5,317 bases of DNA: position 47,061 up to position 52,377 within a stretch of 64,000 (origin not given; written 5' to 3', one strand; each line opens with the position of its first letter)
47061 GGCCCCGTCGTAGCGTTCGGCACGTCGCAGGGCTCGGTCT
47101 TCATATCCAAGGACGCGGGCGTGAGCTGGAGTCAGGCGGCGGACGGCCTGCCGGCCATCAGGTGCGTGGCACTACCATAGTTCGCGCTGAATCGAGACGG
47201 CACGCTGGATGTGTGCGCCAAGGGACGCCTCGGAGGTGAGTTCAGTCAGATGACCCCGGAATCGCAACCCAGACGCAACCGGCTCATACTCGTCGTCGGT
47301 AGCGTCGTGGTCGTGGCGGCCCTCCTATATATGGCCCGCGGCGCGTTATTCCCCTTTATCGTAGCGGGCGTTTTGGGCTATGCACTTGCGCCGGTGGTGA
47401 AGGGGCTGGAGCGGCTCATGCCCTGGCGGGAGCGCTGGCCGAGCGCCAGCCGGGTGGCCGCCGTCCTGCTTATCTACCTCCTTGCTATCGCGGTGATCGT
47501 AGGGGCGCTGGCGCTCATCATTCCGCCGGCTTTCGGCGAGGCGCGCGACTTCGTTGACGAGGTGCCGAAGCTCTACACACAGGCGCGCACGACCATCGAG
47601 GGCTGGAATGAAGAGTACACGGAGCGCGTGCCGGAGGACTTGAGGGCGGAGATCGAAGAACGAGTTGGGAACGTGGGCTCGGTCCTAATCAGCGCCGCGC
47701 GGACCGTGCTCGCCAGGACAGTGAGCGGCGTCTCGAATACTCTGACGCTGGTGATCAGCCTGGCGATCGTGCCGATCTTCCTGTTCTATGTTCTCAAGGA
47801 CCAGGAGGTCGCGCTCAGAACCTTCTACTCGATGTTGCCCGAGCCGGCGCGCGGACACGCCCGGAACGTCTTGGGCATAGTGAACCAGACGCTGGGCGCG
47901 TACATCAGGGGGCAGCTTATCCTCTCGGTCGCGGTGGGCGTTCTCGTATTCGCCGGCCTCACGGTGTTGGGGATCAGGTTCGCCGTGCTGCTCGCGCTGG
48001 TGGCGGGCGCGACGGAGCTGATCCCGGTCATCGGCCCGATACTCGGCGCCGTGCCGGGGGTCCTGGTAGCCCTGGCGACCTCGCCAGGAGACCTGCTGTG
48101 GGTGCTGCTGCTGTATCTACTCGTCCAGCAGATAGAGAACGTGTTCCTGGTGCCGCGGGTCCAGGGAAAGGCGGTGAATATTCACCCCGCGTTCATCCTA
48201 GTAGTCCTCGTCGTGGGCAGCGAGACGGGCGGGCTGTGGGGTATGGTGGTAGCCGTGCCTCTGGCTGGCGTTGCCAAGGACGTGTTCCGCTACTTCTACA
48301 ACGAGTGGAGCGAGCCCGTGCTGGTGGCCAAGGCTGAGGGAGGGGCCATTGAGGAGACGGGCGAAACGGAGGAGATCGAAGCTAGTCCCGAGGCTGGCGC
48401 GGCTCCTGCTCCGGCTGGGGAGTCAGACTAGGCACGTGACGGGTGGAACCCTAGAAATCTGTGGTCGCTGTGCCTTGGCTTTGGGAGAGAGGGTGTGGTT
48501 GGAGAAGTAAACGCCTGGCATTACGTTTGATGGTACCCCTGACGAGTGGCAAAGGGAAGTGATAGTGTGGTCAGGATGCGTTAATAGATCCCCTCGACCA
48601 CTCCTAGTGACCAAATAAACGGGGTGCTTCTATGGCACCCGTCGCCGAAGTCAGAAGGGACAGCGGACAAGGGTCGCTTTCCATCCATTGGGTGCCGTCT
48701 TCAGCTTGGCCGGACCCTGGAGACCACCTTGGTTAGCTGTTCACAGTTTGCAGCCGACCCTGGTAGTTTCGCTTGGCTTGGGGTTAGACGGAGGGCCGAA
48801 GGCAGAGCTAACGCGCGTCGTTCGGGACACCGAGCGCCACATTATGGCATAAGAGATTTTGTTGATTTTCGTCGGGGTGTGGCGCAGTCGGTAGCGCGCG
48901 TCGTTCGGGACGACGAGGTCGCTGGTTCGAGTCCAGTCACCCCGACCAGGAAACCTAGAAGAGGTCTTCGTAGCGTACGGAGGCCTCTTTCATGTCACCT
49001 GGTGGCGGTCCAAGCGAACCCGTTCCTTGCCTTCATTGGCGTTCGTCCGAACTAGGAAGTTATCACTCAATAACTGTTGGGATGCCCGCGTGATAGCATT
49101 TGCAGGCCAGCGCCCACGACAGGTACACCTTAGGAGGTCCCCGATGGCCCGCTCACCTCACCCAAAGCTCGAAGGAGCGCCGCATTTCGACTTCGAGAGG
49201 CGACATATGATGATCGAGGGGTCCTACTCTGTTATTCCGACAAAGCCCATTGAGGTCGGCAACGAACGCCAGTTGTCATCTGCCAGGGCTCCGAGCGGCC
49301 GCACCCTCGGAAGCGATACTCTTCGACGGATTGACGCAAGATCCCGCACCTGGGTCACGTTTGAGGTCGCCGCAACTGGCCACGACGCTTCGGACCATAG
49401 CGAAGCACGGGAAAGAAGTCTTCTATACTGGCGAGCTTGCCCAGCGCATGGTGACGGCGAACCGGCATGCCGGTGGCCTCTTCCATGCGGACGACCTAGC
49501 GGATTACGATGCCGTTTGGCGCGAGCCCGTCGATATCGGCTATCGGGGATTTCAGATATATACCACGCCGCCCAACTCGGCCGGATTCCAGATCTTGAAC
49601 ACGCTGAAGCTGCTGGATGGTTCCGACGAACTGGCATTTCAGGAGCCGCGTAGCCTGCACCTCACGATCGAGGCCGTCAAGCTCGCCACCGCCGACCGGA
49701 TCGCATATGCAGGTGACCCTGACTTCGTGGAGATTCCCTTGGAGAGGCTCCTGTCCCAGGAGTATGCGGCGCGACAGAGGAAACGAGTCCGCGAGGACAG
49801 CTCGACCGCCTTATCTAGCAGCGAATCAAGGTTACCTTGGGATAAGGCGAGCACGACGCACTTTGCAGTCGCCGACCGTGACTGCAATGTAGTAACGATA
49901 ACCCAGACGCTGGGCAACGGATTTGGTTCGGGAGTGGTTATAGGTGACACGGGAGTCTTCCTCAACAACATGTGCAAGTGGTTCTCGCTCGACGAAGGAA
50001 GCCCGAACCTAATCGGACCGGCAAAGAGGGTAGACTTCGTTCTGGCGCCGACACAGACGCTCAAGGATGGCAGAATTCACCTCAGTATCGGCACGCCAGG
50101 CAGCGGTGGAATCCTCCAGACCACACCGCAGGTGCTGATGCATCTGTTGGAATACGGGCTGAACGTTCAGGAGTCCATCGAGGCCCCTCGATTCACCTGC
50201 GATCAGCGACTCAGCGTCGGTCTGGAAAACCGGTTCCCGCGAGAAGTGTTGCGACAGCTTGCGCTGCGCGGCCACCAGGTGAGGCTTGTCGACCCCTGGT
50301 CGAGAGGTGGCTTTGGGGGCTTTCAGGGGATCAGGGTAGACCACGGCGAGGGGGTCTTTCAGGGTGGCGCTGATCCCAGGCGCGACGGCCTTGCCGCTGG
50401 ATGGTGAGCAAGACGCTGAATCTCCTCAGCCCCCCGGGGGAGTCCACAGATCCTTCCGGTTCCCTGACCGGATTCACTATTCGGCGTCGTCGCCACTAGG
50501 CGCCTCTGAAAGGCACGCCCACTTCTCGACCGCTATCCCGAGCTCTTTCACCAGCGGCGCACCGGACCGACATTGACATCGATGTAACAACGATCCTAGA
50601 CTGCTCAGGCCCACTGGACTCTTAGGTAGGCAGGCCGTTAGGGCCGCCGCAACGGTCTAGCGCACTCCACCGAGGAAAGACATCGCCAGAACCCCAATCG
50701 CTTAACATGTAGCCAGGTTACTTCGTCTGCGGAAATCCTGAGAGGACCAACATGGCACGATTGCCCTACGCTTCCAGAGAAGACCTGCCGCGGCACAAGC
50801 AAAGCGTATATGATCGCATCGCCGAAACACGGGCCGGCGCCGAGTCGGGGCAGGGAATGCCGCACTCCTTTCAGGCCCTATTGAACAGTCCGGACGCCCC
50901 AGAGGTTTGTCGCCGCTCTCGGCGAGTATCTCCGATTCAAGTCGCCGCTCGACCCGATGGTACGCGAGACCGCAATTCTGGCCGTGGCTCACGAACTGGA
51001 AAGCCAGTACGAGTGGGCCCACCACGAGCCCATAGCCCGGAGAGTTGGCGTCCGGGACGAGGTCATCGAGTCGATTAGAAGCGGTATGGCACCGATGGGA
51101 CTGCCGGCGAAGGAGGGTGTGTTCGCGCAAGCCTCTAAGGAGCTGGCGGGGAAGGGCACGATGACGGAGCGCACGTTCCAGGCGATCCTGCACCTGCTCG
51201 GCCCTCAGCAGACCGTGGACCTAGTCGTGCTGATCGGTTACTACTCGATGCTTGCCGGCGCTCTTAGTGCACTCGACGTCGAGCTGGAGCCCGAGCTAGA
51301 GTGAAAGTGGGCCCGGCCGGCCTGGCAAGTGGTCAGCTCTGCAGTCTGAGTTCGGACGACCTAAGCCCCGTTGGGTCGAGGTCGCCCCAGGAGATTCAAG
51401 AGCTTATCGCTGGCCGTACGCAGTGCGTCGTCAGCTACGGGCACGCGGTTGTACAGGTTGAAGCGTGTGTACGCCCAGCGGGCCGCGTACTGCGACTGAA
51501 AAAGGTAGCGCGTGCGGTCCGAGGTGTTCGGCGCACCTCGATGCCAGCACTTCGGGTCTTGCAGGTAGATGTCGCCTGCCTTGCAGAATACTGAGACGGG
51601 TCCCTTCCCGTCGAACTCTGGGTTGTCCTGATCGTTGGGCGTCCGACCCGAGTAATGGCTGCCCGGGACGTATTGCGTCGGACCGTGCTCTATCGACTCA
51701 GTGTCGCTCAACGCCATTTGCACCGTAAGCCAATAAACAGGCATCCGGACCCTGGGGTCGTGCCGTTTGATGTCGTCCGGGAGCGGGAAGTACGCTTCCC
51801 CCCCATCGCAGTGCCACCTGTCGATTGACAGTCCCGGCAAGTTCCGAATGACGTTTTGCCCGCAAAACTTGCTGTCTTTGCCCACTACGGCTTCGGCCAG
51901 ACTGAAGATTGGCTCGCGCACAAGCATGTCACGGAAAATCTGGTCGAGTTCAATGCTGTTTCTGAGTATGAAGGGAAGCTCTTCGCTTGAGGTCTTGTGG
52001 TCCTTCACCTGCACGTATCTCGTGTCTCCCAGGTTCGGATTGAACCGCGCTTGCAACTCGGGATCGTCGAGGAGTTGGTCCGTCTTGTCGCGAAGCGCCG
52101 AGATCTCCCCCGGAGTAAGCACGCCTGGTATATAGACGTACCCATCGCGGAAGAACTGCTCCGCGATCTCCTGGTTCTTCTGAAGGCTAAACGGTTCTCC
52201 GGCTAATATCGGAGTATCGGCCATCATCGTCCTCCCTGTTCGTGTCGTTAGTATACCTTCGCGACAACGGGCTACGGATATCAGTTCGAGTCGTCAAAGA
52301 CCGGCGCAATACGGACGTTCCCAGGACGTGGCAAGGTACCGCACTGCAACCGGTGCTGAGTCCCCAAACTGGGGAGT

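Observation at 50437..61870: Same-orientation family of small-ORF units ending in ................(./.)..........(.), three of them in direct tandem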

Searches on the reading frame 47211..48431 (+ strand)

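Call 39: search_protein_families(library=pfam, max_evalue=0.001, proteins=[window:47211-48431:+])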
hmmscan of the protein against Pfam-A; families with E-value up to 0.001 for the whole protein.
window:47211-48431:+ (406 aa): 1 family
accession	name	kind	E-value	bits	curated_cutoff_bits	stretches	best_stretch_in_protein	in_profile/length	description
PF01594.21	AI-2E_transport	-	4.3e-65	220.5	34.3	1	28-361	4-325/327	AI-2E family transporter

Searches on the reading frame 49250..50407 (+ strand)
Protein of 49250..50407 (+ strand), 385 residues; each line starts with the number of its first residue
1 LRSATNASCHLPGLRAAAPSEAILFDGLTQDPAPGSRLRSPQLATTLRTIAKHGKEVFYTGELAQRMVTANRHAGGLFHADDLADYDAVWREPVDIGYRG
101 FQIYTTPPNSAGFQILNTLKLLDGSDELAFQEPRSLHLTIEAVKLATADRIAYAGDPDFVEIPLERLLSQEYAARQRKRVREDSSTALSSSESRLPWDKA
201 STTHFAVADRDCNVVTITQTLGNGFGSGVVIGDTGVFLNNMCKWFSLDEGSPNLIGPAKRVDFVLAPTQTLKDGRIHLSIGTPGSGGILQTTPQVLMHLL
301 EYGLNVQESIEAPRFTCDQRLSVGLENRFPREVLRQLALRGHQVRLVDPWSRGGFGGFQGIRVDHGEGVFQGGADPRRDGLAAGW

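Call 9: search_protein_families(library=pfam, max_evalue=10, proteins=[window:49250-50407:+])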
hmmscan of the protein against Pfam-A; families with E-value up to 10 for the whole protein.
window:49250-50407:+ (385 aa): 2 families
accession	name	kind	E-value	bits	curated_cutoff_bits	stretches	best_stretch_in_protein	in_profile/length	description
PF01019.26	G_glu_transpept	-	2.5e-90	304.2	27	1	21-380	141-512/512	Gamma-glutamyltranspeptidase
PF10469.15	AKAP7_NLS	-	0.32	11.3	24.4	1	121-153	28-60/208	AKAP7 2'5' RNA ligase-like domain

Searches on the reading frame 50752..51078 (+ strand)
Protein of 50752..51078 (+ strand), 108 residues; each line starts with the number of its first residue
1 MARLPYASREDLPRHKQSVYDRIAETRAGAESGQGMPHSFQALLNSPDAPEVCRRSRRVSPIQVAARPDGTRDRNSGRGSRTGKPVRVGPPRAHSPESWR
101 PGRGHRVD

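Call 72: search_protein_families(library=pfam, max_evalue=0.0001, proteins=[window:50752-51078:+])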
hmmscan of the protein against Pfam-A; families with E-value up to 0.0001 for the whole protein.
window:50752-51078:+ (108 aa): 0 families

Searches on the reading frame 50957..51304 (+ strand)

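Call 9: search_protein_families(library=pfam, max_evalue=10, proteins=[window:50957-51304:+])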
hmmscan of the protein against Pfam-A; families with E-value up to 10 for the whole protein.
window:50957-51304:+ (115 aa): 1 family
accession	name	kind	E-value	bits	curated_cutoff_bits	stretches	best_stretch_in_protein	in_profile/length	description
PF02627.25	CMD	-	3.3e-05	24.2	23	1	3-57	25-80/84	Carboxymuconolactone decarboxylase family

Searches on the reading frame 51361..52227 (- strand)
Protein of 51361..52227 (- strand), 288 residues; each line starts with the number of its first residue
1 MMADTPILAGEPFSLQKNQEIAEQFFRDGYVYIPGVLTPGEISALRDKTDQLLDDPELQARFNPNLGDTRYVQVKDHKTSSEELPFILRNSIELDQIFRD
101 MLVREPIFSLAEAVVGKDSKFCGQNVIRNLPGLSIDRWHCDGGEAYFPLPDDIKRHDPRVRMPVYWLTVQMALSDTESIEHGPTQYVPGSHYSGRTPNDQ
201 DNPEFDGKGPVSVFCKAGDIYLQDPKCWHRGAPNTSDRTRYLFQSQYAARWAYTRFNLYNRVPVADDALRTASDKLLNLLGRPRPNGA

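Call 9: search_protein_families(library=pfam, max_evalue=10, proteins=[window:51361-52227:-])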
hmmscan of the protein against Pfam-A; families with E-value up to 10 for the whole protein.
window:51361-52227:- (288 aa): 3 families
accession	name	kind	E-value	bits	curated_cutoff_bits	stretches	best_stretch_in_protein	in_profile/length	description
PF05721.19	PhyH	-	5.2e-20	73.1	22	1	27-240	3-211/213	Phytanoyl-CoA dioxygenase (PhyH)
PF23169.1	HalD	-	0.069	13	26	1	16-62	4-50/228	Halogenase D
PF02311.25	AraC_binding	-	0.27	11.4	21.1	1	214-241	44-71/135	AraC-like ligand binding domain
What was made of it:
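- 51361..52227 (-): Intact PhyH-family dioxygenase gene between copies A and G (interspersed gene). Pfam PhyH, E = 5e-20 (call 9).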
